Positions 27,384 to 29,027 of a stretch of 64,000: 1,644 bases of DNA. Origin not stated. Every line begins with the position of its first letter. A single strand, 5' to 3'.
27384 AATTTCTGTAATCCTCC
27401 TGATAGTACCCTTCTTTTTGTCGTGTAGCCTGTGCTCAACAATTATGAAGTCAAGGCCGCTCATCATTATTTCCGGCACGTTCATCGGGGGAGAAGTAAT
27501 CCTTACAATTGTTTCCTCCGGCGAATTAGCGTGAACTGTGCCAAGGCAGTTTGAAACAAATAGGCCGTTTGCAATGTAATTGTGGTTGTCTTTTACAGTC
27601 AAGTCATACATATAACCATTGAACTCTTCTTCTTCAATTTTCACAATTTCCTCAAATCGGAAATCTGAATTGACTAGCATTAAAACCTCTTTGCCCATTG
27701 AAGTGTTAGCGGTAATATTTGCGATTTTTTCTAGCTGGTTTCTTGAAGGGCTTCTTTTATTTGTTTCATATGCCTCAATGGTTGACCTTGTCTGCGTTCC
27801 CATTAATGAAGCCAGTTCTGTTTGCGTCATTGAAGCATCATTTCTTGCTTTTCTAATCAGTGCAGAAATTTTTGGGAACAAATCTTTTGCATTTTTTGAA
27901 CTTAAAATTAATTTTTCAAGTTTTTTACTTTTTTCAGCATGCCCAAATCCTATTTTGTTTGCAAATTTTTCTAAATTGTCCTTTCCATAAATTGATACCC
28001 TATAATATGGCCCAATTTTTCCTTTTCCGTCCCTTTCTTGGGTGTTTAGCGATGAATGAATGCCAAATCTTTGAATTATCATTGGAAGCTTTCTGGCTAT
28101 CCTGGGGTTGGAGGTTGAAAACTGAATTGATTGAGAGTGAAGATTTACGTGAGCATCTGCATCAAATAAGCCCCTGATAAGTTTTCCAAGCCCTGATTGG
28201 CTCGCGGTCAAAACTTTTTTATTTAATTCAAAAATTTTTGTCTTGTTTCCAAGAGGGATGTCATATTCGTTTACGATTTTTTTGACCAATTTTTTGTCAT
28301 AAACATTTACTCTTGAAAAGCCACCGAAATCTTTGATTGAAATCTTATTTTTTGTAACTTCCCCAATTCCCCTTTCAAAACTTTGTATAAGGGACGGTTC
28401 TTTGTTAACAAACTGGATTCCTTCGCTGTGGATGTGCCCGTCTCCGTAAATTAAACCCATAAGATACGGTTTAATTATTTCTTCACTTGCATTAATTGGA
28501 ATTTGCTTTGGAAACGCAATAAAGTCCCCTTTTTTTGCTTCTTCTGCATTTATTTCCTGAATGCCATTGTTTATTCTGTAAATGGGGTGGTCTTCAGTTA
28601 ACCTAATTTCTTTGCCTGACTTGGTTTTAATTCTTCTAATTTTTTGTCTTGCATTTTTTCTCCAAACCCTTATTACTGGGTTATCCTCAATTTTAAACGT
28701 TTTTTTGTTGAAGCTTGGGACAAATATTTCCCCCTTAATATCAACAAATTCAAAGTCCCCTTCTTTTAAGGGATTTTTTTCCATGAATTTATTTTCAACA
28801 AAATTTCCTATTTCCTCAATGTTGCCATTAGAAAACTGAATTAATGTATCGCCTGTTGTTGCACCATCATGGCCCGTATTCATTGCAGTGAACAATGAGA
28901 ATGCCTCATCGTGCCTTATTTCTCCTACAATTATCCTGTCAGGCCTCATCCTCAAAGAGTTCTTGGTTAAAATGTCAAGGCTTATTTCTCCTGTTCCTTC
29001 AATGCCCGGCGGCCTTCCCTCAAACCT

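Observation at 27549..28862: Ala1-type (KlbA-like) intein with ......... homing endonuclease inside the pilus ATPase His-box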

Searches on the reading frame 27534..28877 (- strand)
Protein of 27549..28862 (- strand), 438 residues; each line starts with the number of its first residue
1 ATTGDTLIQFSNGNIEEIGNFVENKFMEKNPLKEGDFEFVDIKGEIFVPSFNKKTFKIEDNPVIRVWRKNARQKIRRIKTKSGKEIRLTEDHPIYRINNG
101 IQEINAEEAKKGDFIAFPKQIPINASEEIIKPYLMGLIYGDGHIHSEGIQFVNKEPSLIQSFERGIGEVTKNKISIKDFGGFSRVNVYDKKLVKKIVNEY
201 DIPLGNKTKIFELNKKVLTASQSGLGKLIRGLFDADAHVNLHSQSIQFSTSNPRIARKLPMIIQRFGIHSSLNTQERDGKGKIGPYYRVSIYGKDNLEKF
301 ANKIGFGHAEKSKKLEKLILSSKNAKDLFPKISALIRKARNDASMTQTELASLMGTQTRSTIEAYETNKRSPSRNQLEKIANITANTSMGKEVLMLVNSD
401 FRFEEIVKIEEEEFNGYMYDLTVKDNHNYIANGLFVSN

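Call 4: search_solved_structures(query=window:27549-28862:-, max_evalue=1, show_alignments=3)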
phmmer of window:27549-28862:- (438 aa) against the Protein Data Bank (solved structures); distinct sequences matched with E-value up to 1: 27.
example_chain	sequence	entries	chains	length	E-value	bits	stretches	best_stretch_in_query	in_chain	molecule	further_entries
2jmz_A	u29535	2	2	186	4.1e-29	105.2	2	5-126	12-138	Hypothetical protein MJ0781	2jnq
2cw7_A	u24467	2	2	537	6.1e-18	68.4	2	17-130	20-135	Endonuclease PI-PkoII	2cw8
6rpq_A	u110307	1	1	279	1.8e-14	56.9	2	5-120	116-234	Ubiquitin-like protein SMT3,1108aa long hypothetical cell division control protein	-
6rpp_A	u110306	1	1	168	4.2e-11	45.8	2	5-118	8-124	Cell division control protein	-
5o9j_A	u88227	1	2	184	1.8e-09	40.4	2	11-121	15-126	Transcription initiation factor IIB,Transcription initiation factor IIB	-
5o9i_A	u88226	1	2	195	1.8e-09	40.4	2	381-432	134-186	Transcription initiation factor IIB,Transcription initiation factor IIB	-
4e2u_A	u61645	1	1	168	6.7e-09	38.6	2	6-116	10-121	Pho radA intein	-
2lqm_A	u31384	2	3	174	7.4e-09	38.4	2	24-116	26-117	Pho radA intein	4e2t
7qsu_A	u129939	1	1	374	8.7e-07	31.6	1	135-302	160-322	V-ATPase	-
7qss_A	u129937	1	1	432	1e-05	28.1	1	133-302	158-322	V-type ATP synthase alpha chain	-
1mi8_A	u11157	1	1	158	2.6e-05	26.8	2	387-436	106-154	DnaB intein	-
6frh_A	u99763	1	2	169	0.0011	21.4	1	47-121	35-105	Replicative DNA helicase,Replicative DNA helicase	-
6frg_A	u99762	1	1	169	0.0011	21.4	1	47-121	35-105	Replicative DNA helicase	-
8tac_A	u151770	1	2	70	0.0055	19.1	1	331-384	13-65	DBP48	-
7cfv_A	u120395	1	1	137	0.011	18.1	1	381-438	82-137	Spl DnaX mini-intein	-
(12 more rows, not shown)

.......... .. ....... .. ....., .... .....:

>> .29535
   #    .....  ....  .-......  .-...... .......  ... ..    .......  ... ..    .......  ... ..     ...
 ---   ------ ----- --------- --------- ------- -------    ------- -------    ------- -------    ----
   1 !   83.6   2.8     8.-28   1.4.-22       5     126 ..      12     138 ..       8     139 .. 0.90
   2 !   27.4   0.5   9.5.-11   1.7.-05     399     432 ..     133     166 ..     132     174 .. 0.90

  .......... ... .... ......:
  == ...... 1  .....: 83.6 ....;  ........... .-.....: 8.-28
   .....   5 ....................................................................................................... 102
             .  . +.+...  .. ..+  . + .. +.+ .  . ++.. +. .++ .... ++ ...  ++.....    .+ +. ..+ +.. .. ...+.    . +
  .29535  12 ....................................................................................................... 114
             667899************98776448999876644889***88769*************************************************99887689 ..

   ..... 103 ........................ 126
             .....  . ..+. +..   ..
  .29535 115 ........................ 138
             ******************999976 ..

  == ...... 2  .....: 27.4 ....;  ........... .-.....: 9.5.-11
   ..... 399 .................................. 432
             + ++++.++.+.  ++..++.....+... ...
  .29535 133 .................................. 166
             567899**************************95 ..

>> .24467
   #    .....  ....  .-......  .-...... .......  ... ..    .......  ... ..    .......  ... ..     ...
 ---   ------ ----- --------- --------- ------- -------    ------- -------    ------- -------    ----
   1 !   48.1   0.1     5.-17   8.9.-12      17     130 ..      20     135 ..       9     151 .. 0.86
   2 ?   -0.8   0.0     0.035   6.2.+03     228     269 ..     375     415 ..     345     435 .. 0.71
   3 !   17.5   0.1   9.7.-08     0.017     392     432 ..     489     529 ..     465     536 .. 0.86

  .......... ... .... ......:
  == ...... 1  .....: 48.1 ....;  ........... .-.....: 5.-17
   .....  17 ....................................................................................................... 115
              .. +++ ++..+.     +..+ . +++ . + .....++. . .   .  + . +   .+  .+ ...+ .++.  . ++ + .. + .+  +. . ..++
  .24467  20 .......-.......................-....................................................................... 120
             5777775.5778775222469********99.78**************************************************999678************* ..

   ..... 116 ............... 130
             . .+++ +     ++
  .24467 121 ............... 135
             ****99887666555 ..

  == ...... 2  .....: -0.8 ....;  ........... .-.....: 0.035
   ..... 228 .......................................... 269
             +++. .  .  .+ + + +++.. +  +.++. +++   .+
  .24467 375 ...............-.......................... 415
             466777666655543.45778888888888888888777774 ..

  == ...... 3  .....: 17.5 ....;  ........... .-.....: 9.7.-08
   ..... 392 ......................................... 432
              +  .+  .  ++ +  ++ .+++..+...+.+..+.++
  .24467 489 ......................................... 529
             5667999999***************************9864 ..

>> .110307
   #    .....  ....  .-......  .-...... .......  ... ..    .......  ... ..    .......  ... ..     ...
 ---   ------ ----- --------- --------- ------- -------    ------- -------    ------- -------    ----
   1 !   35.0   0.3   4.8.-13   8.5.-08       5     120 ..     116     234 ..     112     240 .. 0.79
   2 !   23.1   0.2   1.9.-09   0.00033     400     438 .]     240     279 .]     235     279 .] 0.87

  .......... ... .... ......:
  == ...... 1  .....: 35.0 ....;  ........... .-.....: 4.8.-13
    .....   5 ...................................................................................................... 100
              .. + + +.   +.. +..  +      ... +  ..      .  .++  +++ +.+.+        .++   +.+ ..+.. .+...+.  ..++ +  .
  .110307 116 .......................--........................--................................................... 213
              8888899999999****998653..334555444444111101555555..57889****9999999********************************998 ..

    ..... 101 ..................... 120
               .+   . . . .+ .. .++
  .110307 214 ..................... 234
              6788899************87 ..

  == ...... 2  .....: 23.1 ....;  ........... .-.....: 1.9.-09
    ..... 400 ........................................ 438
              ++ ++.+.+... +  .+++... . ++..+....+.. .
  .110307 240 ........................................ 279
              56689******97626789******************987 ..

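Call 5: search_protein_families(library=pfam, proteins=[window:27549-28862:-], max_evalue=1)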
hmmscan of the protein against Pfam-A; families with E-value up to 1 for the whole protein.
window:27549-28862:- (438 aa): 11 families
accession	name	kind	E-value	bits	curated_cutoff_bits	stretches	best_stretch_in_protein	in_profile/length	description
PF14890.11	Intein_splicing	-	2.3e-26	92.9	35.8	1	21-438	15-155/155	Intein splicing domain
PF14528.11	LAGLIDADG_3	-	5.2e-19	68.7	22.5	1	228-305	6-82/82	LAGLIDADG-like domain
PF01381.28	HTH_3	-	1.6e-08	34.9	23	1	336-383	1-47/55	Helix-turn-helix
PF12844.13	HTH_19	-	4.2e-06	27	30.2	1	335-383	3-50/64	Helix-turn-helix domain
PF13560.12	HTH_31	-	1.8e-05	25.4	27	1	334-383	4-53/64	Helix-turn-helix domain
PF05204.19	Hom_end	-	0.00039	21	21.1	1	229-312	18-105/110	Homing endonuclease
PF10298.14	WhiA_N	-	0.0015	19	23.4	1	238-305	19-84/86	WhiA N-terminal LAGLIDADG-like domain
PF13443.12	HTH_26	-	0.041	14.6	22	1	336-383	2-49/63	Cro/C1-type HTH DNA-binding domain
PF16677.11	GP3_package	-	0.16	12.6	29.4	1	339-399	28-87/105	DNA-packaging protein gp3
PF01079.26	Hint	-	0.22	11.5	29.7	0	69-108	61-107/213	Hint module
PF18308.6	GGA_N-GAT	-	0.74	10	25.6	1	306-328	1-22/39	N-terminal extension of GAT domain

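Call 9: find_homologous_proteins(query=window:27549-28862:-, max_evalue=0.001)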
Query seq(438 aa) (438 aa): 5 proteins with E <= 0.001 among 4738 candidates.
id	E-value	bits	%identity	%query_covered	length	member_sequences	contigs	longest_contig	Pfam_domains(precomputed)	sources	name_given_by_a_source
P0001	3.7e-147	509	53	100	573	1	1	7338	PF00437.27,PF01381.29,PF14528.12,PF14890.12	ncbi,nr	ncbi:MAG: ATPase, T2SS/T4P/T4SS family, partial [Candidatus Diapherotrites archaeon]|nr:ATPase, T2SS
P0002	5.2e-136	472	52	100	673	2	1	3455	PF00437.27,PF14528.12,PF14890.12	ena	-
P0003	1.7e-37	148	56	27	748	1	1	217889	PF00437.27,PF14890.12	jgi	jgi:flagellar protein FlaI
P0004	3.8e-35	140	49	30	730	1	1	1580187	PF00437.27,PF14890.12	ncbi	ncbi:ATPase, T2SS/T4P/T4SS family [Methanocaldococcus sp. 16A]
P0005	1.4e-5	43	21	88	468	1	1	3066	PF05204.20,PF01139.23,PF14528.12,PF14890.12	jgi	jgi:pyruvate,water dikinase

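Call 25: find_encoding_contigs(protein=P0001, flank=5000, max_places=2)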
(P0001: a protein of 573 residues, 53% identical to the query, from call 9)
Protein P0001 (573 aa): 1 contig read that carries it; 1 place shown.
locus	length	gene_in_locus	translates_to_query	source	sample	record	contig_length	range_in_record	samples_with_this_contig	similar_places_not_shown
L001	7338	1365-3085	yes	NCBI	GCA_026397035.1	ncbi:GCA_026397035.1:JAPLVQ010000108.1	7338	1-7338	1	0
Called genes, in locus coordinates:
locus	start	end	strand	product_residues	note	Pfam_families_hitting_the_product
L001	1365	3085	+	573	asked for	PF00437:T2SSE, PF14890:Intein_splicing, PF14528:LAGLIDADG_3, PF01381:HTH_3 (weak)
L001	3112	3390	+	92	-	-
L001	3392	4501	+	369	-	PF00482:T2SSF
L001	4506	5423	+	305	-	PF00482:T2SSF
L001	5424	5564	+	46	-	-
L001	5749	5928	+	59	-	-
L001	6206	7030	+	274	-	PF04021:Class_IIIsignal (weak)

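Call 26: find_encoding_contigs(protein=P0002, flank=5000, max_places=2)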
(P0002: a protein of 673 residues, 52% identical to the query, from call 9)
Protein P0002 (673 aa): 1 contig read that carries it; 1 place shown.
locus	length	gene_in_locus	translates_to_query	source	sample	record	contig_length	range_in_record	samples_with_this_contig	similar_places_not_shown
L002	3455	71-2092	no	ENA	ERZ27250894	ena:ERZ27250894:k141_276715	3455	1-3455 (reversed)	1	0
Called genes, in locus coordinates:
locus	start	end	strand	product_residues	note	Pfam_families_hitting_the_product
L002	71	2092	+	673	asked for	PF00437:T2SSE, PF14890:Intein_splicing, PF14528:LAGLIDADG_3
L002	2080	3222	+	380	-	PF00482:T2SSF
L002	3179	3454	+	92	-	?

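Call 28: search_protein_representatives(protein=window:27549-28862:-)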
Query: 438 residues. Proteins with E-value up to 0.001 (for the whole library): 3835; up to 1e-10: 1038; up to 1e-30: 80. The best 150 are listed.
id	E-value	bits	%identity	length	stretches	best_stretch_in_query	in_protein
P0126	2.2e-195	666.0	68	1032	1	2-438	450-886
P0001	1.2e-147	508.8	53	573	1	4-438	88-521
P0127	8.0e-98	344.7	44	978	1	5-432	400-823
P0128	3.3e-91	322.9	41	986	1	1-438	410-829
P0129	2.0e-75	270.9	38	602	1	5-438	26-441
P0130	1.2e-74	268.4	33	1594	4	9-381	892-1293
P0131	4.6e-70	253.2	36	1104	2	4-381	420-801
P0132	1.4e-60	222.0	37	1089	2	8-384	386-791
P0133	2.9e-51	191.3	27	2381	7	63-352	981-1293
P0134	5.2e-51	190.5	51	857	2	2-119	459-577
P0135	4.2e-49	184.2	28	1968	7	130-438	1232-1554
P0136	4.4e-49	184.1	28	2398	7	4-438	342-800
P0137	5.9e-49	183.7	31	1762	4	120-438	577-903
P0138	1.5e-48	182.4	33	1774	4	127-438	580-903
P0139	6.7e-48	180.3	32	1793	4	132-438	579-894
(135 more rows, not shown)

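Call 45: predict_structure(alignment_id=A2)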
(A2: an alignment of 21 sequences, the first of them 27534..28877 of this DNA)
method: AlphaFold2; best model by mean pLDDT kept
length: 448 residues; sequences in the alignment: 21
mean_pLDDT: 92.3   pTM: 0.90
mean pLDDT of the five models: 92.3, 92.0, 91.9, 91.9, 91.8
residues with pLDDT >= 90: 385; 70-90: 47; 50-70: 12; < 50: 4
segments of 3 or more residues with pLDDT < 50: 446-448
pLDDT, mean of each block of 10 residues (from residue 1): 78 96 96 92 87 93 94 93 96 94 94 97 92 92 93 94 95 95 95 95 89 76 94 96 94 92 95 94 74 94 97 96 91 92 97 95 90 94 96 94 95 97 94 94 64
secondary structure, 60 per line:
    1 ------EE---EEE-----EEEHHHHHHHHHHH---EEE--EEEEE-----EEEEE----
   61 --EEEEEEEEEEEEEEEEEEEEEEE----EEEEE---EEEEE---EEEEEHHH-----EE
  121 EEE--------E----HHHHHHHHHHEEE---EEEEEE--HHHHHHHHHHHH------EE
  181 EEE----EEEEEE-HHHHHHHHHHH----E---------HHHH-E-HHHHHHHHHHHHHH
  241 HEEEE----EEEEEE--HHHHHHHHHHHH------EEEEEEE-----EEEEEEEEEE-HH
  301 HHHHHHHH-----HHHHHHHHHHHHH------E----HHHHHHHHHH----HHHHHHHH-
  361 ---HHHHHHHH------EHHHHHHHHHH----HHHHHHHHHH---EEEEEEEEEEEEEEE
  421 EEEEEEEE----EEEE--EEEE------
elements in order: E12-14 E20-22 H23-33 E37-39 E42-46 E52-56 E63-85 E90-94 E98-102 E106-110 E119-123 H137-146 E147-149 E153-158 H161-172 E179-183 E188-193 H195-205 H220-223 H227-241 E242-245 E250-255 H258-269 E276-282 E288-297 H299-308 H314-326 H338-347 H352-359 H364-371 H379-388 H393-402 E406-428 E433-436 E439-442

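Call 47: fold_search(model_id=the predicted structure, library=pdb)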
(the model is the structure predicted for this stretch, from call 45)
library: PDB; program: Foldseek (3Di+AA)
matches with E <= 10: 823; with E <= 0.001: 98
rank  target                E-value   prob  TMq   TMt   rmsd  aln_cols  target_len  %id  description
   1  7qss                  1.2e-27  1.00  0.79  0.81   4.2       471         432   18  Crystal structure of homing endonuclease-associated TliVMA intein (C1A) (released 2022-03-30)
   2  1dq3                  3.1e-26  1.00  0.71  0.70   5.7       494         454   19  CRYSTAL STRUCTURE OF AN ARCHAEAL INTEIN-ENCODED HOMING ENDONUCLEASE PI-PFUI (released 2000-07-05)
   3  7qsu                  2.1e-24  1.00  0.69  0.83   4.5       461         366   16  Crystal structure of homing endonuclease-associated TliVMA intein (C1A, d333-339) (released 2022-03-30)
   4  2cw7                  4.8e-23  1.00  0.70  0.59   5.4       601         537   14  Crystal structure of intein homing endonuclease II (released 2006-04-18)
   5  7qst                  6.3e-20  1.00  0.64  0.78   5.0       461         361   15  Crystal structure of homing endonuclease-associated PhoVMA intein (C1A) (released 2022-03-30)
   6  1ef0_A                1.2e-13  1.00  0.49  0.51   8.9       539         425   13  CRYSTAL STRUCTURE OF PI-SCEI MINIPRECURSOR (released 2000-06-07)
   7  1vde_B                6.5e-11  1.00  0.49  0.51   8.0       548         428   11  PI-SCEI, A HOMING ENDONUCLEASE WITH PROTEIN SPLICING ACTIVITY (released 1998-04-08)
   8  1jva_B                8.0e-11  1.00  0.50  0.52   8.4       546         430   12  CRYSTAL STRUCTURE OF THE VMA1-DERIVED ENDONUCLEASE BEARING THE N AND C EXTEIN PROPEPTIDES (released 2002-08-29)
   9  1vde_A                3.1e-10  1.00  0.49  0.51   8.2       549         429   13  PI-SCEI, A HOMING ENDONUCLEASE WITH PROTEIN SPLICING ACTIVITY (released 1998-04-08)
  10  2jmz_MODEL_1_A        4.7e-10  1.00  0.27  0.62   3.2       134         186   46  Solution structure of a KlbA intein precursor from Methanococcus jannaschii (released 2007-07-10)
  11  1jva_A                6.5e-10  1.00  0.49  0.51   8.2       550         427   12  CRYSTAL STRUCTURE OF THE VMA1-DERIVED ENDONUCLEASE BEARING THE N AND C EXTEIN PROPEPTIDES (released 2002-08-29)
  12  1lws_A                7.2e-10  1.00  0.48  0.50   9.5       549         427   12  Crystal structure of the intein homing endonuclease PI-SceI bound to its recognition sequence (released 2002-09-27)
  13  1um2_B                2.0e-09  1.00  0.49  0.52   8.0       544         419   13  Crystal Structure of the Vma1-Derived Endonuclease with the Ligated Extein Segment (released 2004-09-22)
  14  1lwt_A                2.5e-09  1.00  0.49  0.49   9.5       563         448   12  Crystal structure of the intein homing endonuclease PI-SceI bound to its substrate DNA (Ca2+ free) (released 2002-09-27)
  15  6rpq                  3.4e-09  1.00  0.26  0.46   1.9       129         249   27  Crystal structure of PhoCDC21-1 intein (released 2019-08-14)
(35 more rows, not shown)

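Call 55: find_related_loci(query=A3, collection=genome_contigs, flank=3000)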
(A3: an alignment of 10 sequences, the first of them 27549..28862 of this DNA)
Query A3 (438 aa) in genome_contigs; peptide patterns used: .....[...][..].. (x = any residue, [..] = any of these).
107 stretches matched a pattern; 102 encode a relative of the query (tblastn E <= 1e-3); the best 80 are kept; 80 distinct loci.
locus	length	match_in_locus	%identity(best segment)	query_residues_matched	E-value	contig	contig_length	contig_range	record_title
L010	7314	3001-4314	68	1-438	0e+0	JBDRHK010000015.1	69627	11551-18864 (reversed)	MAG: Candidatus Iainarchaeum archaeon isolate MEGAHIT-group-1.513 k141_8015602, whole genome shotgun sequence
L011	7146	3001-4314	59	1-438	3e-161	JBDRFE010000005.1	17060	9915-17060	MAG: archaeon isolate MEGAHIT-group-1.353 k141_8880905, whole genome shotgun sequence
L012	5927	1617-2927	53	1-438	2e-155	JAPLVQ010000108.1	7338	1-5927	MAG: Candidatus Iainarchaeum archaeon isolate LacPavin_0419_WC90_MAG_36_6 LacPavin_0419_WC90_scaffold_269553, whole geno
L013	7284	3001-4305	52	1-438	1e-152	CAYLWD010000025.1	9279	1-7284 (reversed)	MAG TPA_asm: uncultured archaeon isolate SRP178699_co1_628 genome assembly, contig: NODE_10395_length_9279_cov_3.859822,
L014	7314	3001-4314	53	1-438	4e-151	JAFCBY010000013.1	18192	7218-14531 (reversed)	Candidatus Falkowbacteria bacterium isolate AB_1215_Bin_116 AB_1215_Bin_116.fna_scaffold_4848, whole genome shotgun sequ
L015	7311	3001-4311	53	1-438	4e-148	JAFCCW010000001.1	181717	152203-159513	MAG: Candidatus Iainarchaeum archaeon isolate Meg19_1012_Bin_161 Meg19_1012_Bin_161_scaffold_47, whole genome shotgun se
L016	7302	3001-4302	52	1-438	1e-144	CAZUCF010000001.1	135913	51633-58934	MAG TPA_asm: uncultured archaeon isolate SRP263991_co2_249 genome assembly, contig: NODE_37_length_135913_cov_17.603682,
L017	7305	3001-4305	50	1-438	1e-140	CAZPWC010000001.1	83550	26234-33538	MAG TPA_asm: uncultured archaeon isolate SRP178699_co1_643 genome assembly, contig: NODE_195_length_83550_cov_7.603653,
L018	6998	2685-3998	46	1-438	1e-130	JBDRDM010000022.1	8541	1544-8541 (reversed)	MAG: Candidatus Micrarchaeota archaeon isolate MEGAHIT-group-1.248 k141_2741593, whole genome shotgun sequence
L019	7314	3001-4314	45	1-438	4e-129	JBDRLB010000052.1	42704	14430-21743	MAG: Candidatus Micrarchaeota archaeon isolate MEGAHIT-group-1.75 k141_13757891, whole genome shotgun sequence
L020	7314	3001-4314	45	1-438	5e-128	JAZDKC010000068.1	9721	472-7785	MAG: Candidatus Micrarchaeota archaeon isolate MEGAHIT-group-0.512 k141_10166127, whole genome shotgun sequence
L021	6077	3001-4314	44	1-438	1e-125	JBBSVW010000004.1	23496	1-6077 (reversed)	MAG: Candidatus Micrarchaeota archaeon isolate H43-bin164_1 H43_bin164_1_000000000004, whole genome shotgun sequence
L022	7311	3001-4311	44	1-438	5e-125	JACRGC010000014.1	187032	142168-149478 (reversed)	MAG: Candidatus Micrarchaeota archaeon isolate NC_groundwater_1741_Pr3_B-0.1um_42_19 SR-2_scaffold_141_3138593, whole ge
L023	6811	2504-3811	43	1-438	1e-124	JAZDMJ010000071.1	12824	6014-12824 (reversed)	MAG: Candidatus Iainarchaeum archaeon isolate MEGAHIT-group-0.644 k141_10443383, whole genome shotgun sequence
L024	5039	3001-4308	42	1-438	3e-118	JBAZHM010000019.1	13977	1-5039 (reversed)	MAG: Candidatus Micrarchaeia archaeon isolate SO_2017_LW3_70 NODE_12595_length_13977_cov_1.171191_LW162_2017, whole geno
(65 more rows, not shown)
